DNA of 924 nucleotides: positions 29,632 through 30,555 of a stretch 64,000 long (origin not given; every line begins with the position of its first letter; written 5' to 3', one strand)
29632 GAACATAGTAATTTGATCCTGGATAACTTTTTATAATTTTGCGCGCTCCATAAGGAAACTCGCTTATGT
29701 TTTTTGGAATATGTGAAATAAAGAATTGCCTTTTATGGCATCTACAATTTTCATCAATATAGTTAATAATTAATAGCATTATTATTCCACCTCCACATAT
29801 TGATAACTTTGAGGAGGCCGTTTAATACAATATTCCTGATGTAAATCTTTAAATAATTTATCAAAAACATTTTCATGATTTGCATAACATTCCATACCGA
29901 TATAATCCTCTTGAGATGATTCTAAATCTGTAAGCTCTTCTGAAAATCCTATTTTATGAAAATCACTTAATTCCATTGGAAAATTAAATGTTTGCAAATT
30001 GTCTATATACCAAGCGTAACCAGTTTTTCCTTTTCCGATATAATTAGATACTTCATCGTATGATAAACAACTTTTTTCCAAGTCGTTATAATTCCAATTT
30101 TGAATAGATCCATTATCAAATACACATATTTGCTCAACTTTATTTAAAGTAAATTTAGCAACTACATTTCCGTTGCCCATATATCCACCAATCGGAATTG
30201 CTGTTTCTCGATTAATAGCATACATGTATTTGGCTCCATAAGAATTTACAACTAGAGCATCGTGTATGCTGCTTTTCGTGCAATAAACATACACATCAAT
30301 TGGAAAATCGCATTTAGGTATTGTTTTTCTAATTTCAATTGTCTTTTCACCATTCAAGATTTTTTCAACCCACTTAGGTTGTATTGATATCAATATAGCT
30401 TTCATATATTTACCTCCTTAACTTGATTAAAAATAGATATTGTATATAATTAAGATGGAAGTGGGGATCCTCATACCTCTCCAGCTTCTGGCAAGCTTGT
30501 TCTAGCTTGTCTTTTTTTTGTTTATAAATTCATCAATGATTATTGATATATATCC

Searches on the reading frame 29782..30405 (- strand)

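Call 24: search_protein_families(library=pfam, proteins=[window:29782-30405:-], max_evalue=0.01)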
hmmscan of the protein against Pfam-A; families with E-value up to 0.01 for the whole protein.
window:29782-30405:- (207 aa): 1 family
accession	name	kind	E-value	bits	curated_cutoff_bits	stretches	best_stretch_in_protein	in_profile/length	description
PF04266.20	ASCH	-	0.00015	22.8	21.2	1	6-95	1-57/103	ASCH domain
